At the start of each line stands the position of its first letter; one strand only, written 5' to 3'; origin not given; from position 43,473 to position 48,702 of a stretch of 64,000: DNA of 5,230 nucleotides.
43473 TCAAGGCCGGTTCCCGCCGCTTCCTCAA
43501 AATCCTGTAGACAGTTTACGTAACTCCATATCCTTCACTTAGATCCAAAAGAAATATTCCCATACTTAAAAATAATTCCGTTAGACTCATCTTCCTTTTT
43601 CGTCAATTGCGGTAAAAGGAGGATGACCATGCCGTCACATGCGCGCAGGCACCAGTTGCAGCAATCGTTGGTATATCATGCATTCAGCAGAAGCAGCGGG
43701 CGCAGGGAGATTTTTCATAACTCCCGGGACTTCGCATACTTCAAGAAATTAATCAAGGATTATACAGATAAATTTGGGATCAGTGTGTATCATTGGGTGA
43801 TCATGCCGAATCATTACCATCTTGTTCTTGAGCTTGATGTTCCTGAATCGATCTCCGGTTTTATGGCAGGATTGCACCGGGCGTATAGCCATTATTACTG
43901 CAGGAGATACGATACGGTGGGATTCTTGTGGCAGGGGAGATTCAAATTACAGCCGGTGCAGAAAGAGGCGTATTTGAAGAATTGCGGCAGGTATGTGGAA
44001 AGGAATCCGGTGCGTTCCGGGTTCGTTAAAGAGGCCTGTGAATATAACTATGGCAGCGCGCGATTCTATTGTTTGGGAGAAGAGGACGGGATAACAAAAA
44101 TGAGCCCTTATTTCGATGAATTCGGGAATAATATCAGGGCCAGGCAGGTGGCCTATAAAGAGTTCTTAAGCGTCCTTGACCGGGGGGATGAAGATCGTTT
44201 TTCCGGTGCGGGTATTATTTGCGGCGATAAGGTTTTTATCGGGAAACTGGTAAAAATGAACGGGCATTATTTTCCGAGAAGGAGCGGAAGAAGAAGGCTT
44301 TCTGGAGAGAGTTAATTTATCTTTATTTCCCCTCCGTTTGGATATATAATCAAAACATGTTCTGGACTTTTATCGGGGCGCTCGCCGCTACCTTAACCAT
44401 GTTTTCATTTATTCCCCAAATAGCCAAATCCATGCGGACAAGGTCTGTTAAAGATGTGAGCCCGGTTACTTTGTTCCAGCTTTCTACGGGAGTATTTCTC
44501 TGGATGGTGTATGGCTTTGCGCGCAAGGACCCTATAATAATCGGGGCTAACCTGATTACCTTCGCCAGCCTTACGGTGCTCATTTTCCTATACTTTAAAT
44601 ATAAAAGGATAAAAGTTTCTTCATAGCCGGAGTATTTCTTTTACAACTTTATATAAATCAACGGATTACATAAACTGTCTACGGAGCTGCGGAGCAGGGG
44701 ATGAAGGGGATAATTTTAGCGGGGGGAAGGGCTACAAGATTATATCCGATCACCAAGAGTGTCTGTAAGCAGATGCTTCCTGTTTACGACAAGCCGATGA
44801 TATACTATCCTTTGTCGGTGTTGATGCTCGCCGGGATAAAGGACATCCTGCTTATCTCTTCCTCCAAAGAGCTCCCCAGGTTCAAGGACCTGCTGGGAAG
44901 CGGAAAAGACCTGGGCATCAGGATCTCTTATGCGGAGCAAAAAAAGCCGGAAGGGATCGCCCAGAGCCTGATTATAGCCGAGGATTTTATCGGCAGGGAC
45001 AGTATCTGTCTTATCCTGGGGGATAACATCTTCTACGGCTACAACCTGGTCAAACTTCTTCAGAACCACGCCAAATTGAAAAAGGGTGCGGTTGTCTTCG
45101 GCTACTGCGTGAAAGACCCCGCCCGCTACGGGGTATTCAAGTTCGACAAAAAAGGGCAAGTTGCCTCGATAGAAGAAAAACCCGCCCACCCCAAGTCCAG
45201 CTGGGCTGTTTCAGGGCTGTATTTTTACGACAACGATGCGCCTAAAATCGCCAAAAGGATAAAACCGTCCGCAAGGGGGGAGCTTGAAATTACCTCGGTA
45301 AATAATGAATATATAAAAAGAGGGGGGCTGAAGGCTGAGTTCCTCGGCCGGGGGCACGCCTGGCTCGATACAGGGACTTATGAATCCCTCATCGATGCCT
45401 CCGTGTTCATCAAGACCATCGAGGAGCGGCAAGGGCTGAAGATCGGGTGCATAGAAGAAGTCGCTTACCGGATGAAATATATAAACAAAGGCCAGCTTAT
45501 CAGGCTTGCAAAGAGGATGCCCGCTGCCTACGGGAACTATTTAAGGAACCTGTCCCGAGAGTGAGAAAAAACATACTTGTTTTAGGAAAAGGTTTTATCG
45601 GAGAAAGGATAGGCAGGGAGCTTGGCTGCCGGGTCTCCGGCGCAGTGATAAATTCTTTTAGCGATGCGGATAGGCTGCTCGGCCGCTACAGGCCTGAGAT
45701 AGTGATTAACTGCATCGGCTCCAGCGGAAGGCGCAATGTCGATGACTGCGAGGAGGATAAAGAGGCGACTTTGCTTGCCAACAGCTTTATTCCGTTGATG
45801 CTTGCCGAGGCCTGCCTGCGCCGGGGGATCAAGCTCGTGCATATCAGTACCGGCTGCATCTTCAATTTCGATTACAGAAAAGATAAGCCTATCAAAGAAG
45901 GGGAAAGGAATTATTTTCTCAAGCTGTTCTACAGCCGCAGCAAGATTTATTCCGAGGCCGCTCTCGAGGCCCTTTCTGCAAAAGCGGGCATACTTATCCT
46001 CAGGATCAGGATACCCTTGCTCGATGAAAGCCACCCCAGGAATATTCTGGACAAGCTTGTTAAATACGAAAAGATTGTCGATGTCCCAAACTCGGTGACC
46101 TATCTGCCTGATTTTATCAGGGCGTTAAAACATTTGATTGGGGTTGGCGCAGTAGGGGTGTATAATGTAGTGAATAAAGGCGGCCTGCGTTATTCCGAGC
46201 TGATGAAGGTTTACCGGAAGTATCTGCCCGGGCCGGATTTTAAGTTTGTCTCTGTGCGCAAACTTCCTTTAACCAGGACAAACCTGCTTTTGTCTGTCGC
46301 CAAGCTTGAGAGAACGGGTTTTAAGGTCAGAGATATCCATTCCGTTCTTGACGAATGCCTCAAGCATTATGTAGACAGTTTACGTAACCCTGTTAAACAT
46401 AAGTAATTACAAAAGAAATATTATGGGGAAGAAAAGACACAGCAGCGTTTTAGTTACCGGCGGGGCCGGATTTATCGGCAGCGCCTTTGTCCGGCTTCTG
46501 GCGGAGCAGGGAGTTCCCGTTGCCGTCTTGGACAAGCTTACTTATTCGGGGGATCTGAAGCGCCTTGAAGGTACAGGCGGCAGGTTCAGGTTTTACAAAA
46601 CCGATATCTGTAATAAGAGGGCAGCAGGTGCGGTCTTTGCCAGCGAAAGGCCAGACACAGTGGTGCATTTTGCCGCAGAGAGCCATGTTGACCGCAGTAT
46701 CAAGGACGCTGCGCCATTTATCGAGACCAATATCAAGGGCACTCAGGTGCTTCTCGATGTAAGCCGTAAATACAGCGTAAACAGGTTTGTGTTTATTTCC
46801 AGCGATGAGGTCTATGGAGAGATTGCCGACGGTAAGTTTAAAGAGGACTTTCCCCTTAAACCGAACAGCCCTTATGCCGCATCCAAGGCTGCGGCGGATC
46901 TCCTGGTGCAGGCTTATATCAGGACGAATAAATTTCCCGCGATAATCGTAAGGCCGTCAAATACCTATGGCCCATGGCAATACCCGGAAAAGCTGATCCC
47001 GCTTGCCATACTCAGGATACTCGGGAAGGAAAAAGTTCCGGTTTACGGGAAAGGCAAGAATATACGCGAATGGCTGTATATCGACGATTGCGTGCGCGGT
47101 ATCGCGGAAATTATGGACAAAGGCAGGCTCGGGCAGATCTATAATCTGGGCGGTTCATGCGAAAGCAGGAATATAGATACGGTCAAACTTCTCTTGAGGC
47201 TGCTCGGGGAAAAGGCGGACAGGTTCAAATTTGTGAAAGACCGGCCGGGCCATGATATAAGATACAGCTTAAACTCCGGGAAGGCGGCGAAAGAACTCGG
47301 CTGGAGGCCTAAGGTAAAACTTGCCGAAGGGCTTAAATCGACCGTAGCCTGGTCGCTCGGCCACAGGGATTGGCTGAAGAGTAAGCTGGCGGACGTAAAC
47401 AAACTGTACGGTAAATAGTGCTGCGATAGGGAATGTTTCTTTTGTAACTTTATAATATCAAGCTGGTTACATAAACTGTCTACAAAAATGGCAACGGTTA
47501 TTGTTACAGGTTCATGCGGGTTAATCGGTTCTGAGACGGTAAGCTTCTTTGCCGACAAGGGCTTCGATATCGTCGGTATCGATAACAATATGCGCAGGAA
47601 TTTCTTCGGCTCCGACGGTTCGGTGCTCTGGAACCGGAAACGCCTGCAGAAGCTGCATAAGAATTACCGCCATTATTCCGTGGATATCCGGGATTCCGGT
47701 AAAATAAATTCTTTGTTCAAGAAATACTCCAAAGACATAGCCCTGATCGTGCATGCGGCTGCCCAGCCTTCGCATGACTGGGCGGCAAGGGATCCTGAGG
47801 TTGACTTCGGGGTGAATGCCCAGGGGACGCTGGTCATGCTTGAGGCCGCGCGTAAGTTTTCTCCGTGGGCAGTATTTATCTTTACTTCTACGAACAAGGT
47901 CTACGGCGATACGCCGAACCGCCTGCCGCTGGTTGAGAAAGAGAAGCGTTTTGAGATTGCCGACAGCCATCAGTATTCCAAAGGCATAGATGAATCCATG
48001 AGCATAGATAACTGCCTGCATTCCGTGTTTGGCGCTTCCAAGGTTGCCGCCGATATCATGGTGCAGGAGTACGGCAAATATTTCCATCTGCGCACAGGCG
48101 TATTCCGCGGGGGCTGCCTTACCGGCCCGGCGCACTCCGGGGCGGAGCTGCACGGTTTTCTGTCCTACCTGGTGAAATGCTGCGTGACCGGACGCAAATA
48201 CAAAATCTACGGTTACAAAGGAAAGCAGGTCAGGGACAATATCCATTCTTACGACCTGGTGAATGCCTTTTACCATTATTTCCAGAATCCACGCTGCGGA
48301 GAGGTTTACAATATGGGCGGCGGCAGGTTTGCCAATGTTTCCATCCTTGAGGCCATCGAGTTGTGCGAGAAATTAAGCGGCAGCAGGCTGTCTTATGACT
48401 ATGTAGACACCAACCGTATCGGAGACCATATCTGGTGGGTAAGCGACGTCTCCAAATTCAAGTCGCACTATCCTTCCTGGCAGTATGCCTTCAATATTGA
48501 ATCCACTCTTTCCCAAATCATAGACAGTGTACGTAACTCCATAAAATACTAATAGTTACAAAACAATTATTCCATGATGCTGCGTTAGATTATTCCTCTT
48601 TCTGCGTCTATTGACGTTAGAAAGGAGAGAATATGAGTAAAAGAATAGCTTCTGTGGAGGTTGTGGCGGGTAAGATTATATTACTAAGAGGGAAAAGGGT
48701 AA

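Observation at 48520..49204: ORF6N-domain cassette shares its 5' leader with the RAYT cassette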

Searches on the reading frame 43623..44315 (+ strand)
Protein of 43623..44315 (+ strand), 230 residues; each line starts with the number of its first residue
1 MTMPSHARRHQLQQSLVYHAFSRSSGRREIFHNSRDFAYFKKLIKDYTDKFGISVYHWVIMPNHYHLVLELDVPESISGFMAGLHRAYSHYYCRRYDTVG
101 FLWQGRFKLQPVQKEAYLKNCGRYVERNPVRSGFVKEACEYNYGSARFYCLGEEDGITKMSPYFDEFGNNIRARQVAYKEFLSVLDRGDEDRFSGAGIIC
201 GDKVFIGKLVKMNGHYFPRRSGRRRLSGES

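Call 8: search_protein_families(library=pfam, proteins=[window:43623-44315:+], max_evalue=0.01)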
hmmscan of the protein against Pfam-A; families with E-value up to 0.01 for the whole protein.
window:43623-44315:+ (230 aa): 1 family
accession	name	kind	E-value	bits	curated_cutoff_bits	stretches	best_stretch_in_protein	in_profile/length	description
PF01797.21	Y1_Tnp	-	4.1e-15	56.4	23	1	14-128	3-121/121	Transposase IS200 like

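Call 23: find_homologous_proteins(query=window:43623-44315:+, max_evalue=1e-10)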
Query window:43623-44315:+ (230 aa): 328 proteins with E <= 1e-10 among 436 candidates; the best 120 are listed.
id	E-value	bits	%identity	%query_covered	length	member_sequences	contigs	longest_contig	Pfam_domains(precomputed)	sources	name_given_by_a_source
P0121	7.2e-154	528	99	99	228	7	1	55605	PF01797.22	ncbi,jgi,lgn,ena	ncbi:MAG: transposase [Candidatus Omnitrophota bacterium]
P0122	5.1e-100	352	67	97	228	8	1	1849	PF01797.22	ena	-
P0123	2.9e-99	350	68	97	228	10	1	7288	PF01797.22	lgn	-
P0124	1.3e-98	347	68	97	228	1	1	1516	PF01797.22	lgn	-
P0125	6.4e-98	345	67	97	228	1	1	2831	PF01797.22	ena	-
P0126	1.0e-97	344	67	97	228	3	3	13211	PF01797.22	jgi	jgi:putative transposase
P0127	1.5e-97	344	66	97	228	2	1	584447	PF01797.22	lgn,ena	-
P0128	6.6e-97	342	66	97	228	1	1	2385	PF01797.22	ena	-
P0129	6.7e-97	342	66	97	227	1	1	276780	PF01797.22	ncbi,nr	ncbi:MAG: transposase [Candidatus Omnitrophica bacterium]|nr:transposase [Candidatus Omnitrophota ba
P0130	7.6e-97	342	66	97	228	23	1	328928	PF01797.22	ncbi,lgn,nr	ncbi:MAG: transposase [Candidatus Omnitrophica bacterium]|nr:transposase [Candidatus Omnitrophota ba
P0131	8.6e-97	341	64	96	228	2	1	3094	PF01797.22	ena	-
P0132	8.8e-97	341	67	97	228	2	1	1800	PF01797.22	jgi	jgi:putative transposase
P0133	9.9e-97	341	67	97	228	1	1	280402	PF01797.22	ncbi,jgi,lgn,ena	ncbi:MAG: transposase [Candidatus Omnitrophota bacterium]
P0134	1.3e-96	341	64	98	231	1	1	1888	PF01797.22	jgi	-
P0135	1.7e-96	340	64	97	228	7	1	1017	PF01797.22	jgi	-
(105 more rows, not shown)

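Call 24: find_encoding_contigs(protein=P0127, flank=5000, max_places=3)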
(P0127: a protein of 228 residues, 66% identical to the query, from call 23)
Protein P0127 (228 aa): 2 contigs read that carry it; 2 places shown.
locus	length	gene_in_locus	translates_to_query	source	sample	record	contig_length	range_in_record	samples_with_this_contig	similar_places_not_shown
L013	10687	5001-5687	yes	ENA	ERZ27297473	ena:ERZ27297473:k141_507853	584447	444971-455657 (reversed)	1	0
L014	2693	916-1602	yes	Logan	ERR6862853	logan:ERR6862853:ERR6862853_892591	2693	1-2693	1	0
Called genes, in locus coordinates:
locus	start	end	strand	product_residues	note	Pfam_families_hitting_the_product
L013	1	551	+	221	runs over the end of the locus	PF00834:Ribul_P_3_epim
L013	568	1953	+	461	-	PF02878:PGM_PMM_I, PF02879:PGM_PMM_II, PF02880:PGM_PMM_III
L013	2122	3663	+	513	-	PF21710:Spt6_S1 (faint), PF00575:S1, PF18614:RNase_II_C_S1 (faint), PF00575:S1, PF23459:S1_RRP5 (weak), PF00575:S1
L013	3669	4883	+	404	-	PF00579:tRNA-synt_1b, PF22421:SYY_C-terminal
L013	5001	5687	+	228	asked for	PF01797:Y1_Tnp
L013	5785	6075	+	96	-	PF04365:BrnT_toxin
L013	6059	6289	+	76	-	-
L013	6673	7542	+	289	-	PF00483:NTP_transferase, PF12804:NTP_transf_3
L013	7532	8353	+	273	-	PF04321:RmlD_sub_bind, PF01370:Epimerase (weak)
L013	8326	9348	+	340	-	PF01073:3Beta_HSD, PF01370:Epimerase, PF02719:Polysacc_synt_2, PF04321:RmlD_sub_bind, PF16363:GDP_Man_Dehyd, PF07993:NAD_binding_4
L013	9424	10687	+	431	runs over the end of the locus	PF00070:Pyr_redox (faint), PF01210:NAD_Gly3P_dh_N (weak), PF01262:AlaDh_PNT_C (faint), PF02558:ApbA (faint), PF03446:NAD_binding_2 (weak), PF03721:UDPG_MGDP_dh_N, PF00984:UDPG_MGDP_dh, PF03720:UDPG_MGDP_dh_C, +2 more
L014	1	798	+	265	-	?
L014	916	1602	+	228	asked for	PF01797:Y1_Tnp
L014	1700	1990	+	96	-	PF04365:BrnT_toxin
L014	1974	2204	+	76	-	-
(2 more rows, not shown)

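Call 25: find_encoding_contigs(protein=P0130, flank=5000, max_places=3)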
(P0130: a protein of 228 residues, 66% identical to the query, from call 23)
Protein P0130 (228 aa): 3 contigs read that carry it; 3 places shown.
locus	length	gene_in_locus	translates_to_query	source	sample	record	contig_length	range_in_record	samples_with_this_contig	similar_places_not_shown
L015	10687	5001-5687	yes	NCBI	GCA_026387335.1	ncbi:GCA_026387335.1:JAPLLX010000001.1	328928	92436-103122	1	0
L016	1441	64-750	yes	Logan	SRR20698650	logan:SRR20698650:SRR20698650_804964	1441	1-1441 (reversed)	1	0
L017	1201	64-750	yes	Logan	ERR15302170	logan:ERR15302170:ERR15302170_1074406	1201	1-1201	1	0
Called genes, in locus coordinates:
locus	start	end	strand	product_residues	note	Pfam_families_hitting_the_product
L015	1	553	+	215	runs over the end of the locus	PF00834:Ribul_P_3_epim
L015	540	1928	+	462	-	PF02878:PGM_PMM_I, PF02879:PGM_PMM_II, PF02880:PGM_PMM_III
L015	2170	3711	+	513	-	PF21710:Spt6_S1 (faint), PF00575:S1 (weak), PF18614:RNase_II_C_S1 (faint), PF00575:S1, PF23459:S1_RRP5 (weak), PF00575:S1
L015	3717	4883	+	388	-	PF00579:tRNA-synt_1b, PF22421:SYY_C-terminal (weak), PF01479:S4 (weak)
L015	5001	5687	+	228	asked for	PF01797:Y1_Tnp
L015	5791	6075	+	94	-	PF04365:BrnT_toxin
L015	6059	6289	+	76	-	-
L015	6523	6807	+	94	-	PF13744:HTH_37, PF13560:HTH_31 (faint), PF01381:HTH_3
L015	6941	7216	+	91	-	PF04193:PQ-loop, PF03083:MtN3_slv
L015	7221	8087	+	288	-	PF00483:NTP_transferase, PF12804:NTP_transf_3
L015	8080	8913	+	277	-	PF01370:Epimerase (faint), PF04321:RmlD_sub_bind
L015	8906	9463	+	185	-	PF06414:Zeta_toxin (faint), PF13671:AAA_33 (faint)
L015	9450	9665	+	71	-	-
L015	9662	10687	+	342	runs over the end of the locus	PF01073:3Beta_HSD, PF01370:Epimerase, PF02719:Polysacc_synt_2, PF04321:RmlD_sub_bind, PF07993:NAD_binding_4, PF13460:NAD_binding_10 (weak), PF16363:GDP_Man_Dehyd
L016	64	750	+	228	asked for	PF01797:Y1_Tnp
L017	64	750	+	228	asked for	PF01797:Y1_Tnp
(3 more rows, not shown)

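Call 26: find_encoding_contigs(protein=P0133, flank=5000, max_places=3)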
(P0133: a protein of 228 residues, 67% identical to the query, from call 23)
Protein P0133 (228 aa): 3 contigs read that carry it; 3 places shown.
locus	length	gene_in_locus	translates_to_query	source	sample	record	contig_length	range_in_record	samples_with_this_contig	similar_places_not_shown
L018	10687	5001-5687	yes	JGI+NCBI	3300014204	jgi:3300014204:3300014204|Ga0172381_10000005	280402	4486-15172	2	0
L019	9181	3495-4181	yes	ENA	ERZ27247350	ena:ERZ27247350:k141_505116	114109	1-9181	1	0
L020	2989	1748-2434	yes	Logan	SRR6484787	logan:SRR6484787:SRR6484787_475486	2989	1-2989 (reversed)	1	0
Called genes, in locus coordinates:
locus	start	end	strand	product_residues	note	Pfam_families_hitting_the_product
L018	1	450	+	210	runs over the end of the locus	PF00834:Ribul_P_3_epim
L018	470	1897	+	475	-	PF02878:PGM_PMM_I, PF02879:PGM_PMM_II, PF02880:PGM_PMM_III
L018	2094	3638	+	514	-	PF21710:Spt6_S1 (faint), PF00575:S1, PF02599:CsrA (faint), PF18614:RNase_II_C_S1 (faint), PF00575:S1, PF23459:S1_RRP5 (weak), PF00575:S1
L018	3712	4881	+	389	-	PF00579:tRNA-synt_1b, PF22421:SYY_C-terminal (weak)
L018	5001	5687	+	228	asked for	PF01797:Y1_Tnp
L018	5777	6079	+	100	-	PF04365:BrnT_toxin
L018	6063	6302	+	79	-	-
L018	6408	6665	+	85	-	PF03083:MtN3_slv, PF04193:PQ-loop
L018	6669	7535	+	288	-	PF00483:NTP_transferase, PF12804:NTP_transf_3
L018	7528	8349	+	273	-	PF04321:RmlD_sub_bind, PF01370:Epimerase (weak)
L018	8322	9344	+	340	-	PF01073:3Beta_HSD, PF01370:Epimerase, PF02719:Polysacc_synt_2, PF04321:RmlD_sub_bind, PF07993:NAD_binding_4, PF16363:GDP_Man_Dehyd, PF13460:NAD_binding_10 (weak)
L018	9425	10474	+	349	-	PF01073:3Beta_HSD (weak), PF01370:Epimerase, PF02719:Polysacc_synt_2 (weak), PF04321:RmlD_sub_bind, PF16363:GDP_Man_Dehyd, PF07993:NAD_binding_4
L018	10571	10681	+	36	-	-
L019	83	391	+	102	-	-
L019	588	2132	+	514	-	PF21710:Spt6_S1 (faint), PF00575:S1, PF02599:CsrA (faint), PF18614:RNase_II_C_S1 (faint), PF00575:S1, PF23459:S1_RRP5 (weak), PF00575:S1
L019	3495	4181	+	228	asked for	PF01797:Y1_Tnp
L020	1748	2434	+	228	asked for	PF01797:Y1_Tnp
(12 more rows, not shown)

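Call 58: search_protein_families(library=ncbifam, proteins=[window:43629-44315:+], max_evalue=0.01)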
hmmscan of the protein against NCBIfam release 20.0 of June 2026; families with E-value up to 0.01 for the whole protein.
window:43629-44315:+ (228 aa): 2 families
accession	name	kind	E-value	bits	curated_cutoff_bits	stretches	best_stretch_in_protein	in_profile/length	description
NF047646.1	REP_Tyr_transpos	equivalog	1.8e-18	66.8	80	1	12-141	8-145/146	REP-associated tyrosine transposase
NF033573.1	transpos_IS200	equivalog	0.00011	22.4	55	1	11-97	8-93/126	IS200/IS605 family transposase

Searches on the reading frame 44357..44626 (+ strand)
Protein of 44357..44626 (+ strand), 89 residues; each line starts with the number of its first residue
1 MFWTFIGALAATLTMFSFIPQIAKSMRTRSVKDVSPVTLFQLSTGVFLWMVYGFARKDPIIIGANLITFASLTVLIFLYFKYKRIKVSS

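Call 8: search_protein_families(library=pfam, proteins=[window:44357-44626:+], max_evalue=0.01)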
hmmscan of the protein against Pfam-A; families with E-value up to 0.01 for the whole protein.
window:44357-44626:+ (89 aa): 3 families
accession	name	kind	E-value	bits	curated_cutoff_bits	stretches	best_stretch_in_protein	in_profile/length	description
PF04193.19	PQ-loop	-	2.7e-11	43.5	22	1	3-60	2-59/61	PQ loop repeat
PF03083.21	MtN3_slv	-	2.5e-10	40.7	23.7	1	6-84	3-84/87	Sugar efflux transporter for intercellular exchange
PF07578.16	LAB_N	-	6.4e-05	23.4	26.7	1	6-69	1-63/71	Lipid A Biosynthesis N-terminal domain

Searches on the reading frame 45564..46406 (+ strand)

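Call 8: search_protein_families(library=pfam, proteins=[window:45564-46406:+], max_evalue=0.01)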
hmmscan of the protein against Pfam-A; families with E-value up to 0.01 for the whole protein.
window:45564-46406:+ (280 aa): 2 families
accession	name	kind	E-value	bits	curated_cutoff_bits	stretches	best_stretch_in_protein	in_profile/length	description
PF04321.23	RmlD_sub_bind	-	5.9e-14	52.3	27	1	32-167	40-165/287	RmlD substrate binding domain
PF01370.27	Epimerase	-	2.4e-09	37.4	20.9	1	32-146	53-165/240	NAD dependent epimerase/dehydratase family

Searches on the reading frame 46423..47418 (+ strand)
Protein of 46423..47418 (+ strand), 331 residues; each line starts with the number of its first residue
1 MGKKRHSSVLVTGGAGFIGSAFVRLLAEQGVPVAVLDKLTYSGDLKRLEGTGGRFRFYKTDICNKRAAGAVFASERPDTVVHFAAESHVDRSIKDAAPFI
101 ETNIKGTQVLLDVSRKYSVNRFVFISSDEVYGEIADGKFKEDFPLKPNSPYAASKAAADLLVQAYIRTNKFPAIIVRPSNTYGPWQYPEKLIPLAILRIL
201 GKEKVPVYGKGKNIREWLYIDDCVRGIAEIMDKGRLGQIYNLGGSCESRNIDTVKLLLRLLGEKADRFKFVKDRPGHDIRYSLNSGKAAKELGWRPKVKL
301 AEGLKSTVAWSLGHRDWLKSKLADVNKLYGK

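Call 8: search_protein_families(library=pfam, proteins=[window:46423-47418:+], max_evalue=0.01)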
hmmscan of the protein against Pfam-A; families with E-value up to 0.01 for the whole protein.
window:46423-47418:+ (331 aa): 10 families
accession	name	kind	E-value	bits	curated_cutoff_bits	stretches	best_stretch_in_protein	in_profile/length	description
PF16363.11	GDP_Man_Dehyd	-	1.2e-75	255.5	27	1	10-306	1-331/332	GDP-mannose 4,6 dehydratase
PF01370.27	Epimerase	-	3.1e-70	236.8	20.9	1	9-243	1-240/240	NAD dependent epimerase/dehydratase family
PF01073.25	3Beta_HSD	-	7.4e-21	74.8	22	1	10-222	1-220/280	3-beta hydroxysteroid dehydrogenase/isomerase family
PF04321.23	RmlD_sub_bind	-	9.3e-17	61.5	27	1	9-183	3-153/287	RmlD substrate binding domain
PF02719.21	Polysacc_synt_2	-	4.9e-16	59.2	20.2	1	9-277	1-267/293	Polysaccharide biosynthesis protein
PF07993.18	NAD_binding_4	-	3e-13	50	20.1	1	75-183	87-209/258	Male sterility protein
PF13460.12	NAD_binding_10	-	9.5e-07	29.3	27.2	1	13-179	1-144/184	NAD(P)H-binding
PF00106.31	adh_short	-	3.7e-06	27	26.6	1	9-72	3-68/195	short chain dehydrogenase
PF08659.16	KR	-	7.4e-05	23.2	22.6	1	8-127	2-136/180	KR domain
PF03435.24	Sacchrp_dh_NADP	-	0.0047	17.7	25.1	1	14-86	5-78/129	Saccharopine dehydrogenase NADP binding domain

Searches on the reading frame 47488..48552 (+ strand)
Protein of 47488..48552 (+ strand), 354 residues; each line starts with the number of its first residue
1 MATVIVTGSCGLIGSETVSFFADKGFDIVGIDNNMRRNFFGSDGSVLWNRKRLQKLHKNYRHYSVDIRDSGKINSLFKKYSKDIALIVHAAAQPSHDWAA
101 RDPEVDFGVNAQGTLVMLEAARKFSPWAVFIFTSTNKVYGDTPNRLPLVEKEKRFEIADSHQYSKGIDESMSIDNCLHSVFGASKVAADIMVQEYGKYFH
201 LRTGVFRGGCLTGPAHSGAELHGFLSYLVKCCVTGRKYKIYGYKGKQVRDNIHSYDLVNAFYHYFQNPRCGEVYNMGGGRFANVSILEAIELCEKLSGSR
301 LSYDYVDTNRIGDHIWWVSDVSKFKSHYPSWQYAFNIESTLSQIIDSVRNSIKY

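Call 8: search_protein_families(library=pfam, proteins=[window:47488-48552:+], max_evalue=0.01)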
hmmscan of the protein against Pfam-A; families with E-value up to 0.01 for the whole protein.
window:47488-48552:+ (354 aa): 8 families
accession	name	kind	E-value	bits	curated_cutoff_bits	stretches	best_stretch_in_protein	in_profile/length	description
PF01370.27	Epimerase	-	1.2e-34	120.2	20.9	1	4-277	1-240/240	NAD dependent epimerase/dehydratase family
PF16363.11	GDP_Man_Dehyd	-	4.2e-24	86.1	27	1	5-284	1-255/332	GDP-mannose 4,6 dehydratase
PF04321.23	RmlD_sub_bind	-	7.1e-10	38.9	27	1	3-142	2-108/287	RmlD substrate binding domain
PF07993.18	NAD_binding_4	-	1.3e-09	38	20.1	1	75-239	80-236/258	Male sterility protein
PF02719.21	Polysacc_synt_2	-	9.9e-07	28.7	20.2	1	4-138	1-131/293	Polysaccharide biosynthesis protein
PF01073.25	3Beta_HSD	-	4.9e-06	26.2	22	1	5-163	1-146/280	3-beta hydroxysteroid dehydrogenase/isomerase family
PF08659.16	KR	-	0.002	18.5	22.6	1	2-95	1-93/180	KR domain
PF00106.31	adh_short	-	0.0059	16.5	26.6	0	3-120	2-118/195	short chain dehydrogenase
